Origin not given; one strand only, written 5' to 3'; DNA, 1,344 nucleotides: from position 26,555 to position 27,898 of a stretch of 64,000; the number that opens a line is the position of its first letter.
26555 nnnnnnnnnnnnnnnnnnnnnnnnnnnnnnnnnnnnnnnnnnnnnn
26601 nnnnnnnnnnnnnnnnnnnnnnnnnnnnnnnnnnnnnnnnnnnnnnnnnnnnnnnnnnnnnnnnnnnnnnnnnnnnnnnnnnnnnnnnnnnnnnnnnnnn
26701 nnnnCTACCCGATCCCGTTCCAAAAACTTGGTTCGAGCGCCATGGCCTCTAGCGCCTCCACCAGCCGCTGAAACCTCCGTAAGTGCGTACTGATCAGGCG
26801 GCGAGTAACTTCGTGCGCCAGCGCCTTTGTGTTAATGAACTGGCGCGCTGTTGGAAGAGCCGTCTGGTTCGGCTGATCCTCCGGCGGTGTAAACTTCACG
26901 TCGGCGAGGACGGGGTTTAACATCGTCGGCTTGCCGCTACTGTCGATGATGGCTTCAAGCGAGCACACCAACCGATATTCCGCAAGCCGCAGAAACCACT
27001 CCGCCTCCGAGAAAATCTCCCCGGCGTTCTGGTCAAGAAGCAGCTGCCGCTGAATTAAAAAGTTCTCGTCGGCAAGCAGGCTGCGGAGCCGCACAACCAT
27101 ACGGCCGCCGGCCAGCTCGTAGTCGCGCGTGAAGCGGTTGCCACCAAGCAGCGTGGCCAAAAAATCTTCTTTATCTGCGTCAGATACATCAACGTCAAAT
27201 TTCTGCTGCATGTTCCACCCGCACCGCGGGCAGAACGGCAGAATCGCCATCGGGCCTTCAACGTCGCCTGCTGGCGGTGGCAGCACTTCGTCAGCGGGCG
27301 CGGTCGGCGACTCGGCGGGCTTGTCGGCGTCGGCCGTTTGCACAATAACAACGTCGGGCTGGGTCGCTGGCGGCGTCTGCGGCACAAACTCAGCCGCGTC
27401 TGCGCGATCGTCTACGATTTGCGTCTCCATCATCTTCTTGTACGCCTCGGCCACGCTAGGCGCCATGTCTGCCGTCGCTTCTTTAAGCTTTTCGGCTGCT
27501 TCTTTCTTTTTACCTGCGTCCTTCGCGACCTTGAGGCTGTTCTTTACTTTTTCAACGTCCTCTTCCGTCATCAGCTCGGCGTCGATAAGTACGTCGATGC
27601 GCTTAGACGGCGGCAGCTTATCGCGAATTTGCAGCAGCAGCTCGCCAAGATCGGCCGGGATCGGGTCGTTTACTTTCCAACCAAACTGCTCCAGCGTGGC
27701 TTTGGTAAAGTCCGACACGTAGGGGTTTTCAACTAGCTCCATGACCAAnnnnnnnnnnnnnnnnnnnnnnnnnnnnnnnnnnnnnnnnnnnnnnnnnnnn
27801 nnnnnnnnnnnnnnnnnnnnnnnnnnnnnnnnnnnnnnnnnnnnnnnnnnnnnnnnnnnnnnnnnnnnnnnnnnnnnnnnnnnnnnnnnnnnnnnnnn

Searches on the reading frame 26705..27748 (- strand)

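Call 16: search_protein_families(library=pfam, proteins=[window:26705-27748:-], max_evalue=0.01)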
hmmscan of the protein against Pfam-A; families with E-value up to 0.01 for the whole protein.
window:26705-27748:- (347 aa): 1 family
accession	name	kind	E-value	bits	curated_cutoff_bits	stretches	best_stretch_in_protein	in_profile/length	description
PF14075.11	UBN_AB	-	0.0071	16.5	25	0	67-120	76-128/211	Ubinuclein conserved middle domain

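Call 104: search_protein_families(library=phrogs, proteins=[window:26705-27748:-], max_evalue=0.001)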
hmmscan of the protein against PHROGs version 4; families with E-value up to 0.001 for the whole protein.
window:26705-27748:- (347 aa): 0 families
